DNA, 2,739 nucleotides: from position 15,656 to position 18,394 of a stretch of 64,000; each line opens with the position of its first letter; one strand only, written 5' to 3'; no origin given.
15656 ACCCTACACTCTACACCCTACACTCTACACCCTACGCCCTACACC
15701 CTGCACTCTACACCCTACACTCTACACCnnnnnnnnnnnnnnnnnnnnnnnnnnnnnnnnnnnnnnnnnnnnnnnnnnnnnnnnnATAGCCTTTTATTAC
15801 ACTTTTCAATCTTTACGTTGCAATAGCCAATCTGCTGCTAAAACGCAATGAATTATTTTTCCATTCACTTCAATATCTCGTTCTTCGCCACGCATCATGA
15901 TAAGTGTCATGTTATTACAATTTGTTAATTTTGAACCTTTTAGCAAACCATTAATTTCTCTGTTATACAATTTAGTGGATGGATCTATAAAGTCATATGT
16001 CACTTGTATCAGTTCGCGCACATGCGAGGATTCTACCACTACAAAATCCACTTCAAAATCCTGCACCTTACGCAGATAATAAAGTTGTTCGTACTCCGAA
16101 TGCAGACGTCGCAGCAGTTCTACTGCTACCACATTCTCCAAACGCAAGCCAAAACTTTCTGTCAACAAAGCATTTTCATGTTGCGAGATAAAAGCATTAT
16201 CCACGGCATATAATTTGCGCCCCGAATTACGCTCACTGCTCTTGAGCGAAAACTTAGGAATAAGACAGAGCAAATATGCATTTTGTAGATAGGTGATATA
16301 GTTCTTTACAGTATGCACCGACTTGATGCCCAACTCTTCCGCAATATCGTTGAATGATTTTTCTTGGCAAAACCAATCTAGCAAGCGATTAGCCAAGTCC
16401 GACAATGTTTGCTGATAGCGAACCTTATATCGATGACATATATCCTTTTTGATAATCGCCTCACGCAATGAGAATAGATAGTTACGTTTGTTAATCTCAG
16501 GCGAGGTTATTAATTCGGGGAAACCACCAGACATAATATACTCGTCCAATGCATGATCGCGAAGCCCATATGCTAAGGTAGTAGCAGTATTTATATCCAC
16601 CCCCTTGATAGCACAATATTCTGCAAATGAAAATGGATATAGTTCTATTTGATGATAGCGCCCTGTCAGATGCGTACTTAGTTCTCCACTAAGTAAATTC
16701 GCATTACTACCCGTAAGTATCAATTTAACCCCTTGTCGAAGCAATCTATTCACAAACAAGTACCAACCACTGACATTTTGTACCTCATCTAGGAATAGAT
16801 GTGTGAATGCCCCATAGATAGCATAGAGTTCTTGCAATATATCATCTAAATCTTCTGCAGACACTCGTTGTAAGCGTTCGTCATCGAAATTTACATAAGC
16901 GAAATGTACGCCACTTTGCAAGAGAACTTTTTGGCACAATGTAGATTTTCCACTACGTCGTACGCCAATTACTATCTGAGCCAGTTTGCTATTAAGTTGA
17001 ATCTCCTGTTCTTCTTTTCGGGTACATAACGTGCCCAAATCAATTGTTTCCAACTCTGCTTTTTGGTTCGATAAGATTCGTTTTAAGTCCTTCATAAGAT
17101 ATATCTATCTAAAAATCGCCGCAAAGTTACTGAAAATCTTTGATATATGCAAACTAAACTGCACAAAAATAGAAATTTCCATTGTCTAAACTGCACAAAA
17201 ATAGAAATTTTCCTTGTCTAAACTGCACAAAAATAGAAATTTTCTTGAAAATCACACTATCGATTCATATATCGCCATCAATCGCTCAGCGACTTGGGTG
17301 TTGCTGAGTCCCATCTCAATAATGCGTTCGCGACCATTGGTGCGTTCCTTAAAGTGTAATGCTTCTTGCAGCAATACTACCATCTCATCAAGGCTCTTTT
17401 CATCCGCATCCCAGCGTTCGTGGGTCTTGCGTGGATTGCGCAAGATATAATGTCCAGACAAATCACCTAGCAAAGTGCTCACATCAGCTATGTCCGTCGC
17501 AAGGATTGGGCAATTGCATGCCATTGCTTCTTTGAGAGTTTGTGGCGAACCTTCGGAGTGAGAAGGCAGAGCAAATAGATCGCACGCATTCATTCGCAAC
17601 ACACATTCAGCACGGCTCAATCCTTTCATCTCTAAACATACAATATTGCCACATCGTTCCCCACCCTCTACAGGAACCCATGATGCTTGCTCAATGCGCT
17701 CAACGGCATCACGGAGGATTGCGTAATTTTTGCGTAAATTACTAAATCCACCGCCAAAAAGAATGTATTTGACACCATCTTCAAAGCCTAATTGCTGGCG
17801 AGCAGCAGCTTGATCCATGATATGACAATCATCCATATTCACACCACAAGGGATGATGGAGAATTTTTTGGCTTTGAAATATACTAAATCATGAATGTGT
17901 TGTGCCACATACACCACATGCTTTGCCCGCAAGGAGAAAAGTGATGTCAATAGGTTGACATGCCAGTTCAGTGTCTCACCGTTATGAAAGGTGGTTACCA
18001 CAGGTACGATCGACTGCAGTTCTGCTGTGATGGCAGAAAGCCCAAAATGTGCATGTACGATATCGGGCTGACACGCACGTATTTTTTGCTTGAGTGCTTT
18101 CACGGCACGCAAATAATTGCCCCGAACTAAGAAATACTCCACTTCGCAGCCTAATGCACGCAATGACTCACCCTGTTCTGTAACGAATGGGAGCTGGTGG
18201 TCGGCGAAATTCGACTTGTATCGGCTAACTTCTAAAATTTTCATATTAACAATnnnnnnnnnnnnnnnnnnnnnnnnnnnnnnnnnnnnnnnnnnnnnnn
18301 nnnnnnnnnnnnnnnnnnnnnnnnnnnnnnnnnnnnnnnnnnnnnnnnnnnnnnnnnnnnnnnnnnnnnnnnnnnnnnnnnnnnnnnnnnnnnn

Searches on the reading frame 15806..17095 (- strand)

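Call 28: search_protein_families(library=pfam, proteins=[window:15806-17095:-], max_evalue=0.001)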
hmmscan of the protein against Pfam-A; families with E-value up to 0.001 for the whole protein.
window:15806-17095:- (429 aa): 2 families
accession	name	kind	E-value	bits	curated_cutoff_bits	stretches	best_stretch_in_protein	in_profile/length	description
PF13173.12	AAA_14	-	8.1e-34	116.9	27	1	39-161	4-129/129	AAA domain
PF13635.12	DUF4143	-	4.8e-16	59.4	28.1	1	217-365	2-157/160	Domain of unknown function (DUF4143)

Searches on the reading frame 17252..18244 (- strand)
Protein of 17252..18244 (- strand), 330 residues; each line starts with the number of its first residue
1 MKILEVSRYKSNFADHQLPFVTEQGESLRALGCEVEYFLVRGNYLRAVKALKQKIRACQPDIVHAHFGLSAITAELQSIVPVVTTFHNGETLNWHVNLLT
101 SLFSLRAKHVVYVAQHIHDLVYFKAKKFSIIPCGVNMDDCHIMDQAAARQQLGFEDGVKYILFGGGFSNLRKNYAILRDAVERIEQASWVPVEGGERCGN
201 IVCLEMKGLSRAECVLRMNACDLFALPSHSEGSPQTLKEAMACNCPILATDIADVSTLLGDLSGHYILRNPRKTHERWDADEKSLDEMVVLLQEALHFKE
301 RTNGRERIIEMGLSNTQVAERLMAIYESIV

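Call 28: search_protein_families(library=pfam, proteins=[window:17252-18244:-], max_evalue=0.001)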
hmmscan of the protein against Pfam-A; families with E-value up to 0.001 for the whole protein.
window:17252-18244:- (330 aa): 5 families
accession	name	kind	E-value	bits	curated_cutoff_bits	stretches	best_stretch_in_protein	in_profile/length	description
PF13439.12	Glyco_transf_4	-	3.2e-12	47.2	28.5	1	41-138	54-169/170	Glycosyltransferase Family 4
PF00534.26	Glycos_transf_1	-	1.9e-09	37.7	26.4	1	212-257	84-129/172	Glycosyl transferases group 1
PF13692.12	Glyco_trans_1_4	-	4.7e-09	37.1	27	1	161-260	4-116/142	Glycosyl transferases group 1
PF13579.12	Glyco_trans_4_4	-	9.2e-06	26.5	29.7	1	24-119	36-140/158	Glycosyl transferase 4-like domain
PF13477.12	Glyco_trans_4_2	-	0.00033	21.3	23.4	1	28-87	40-107/139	Glycosyl transferase 4-like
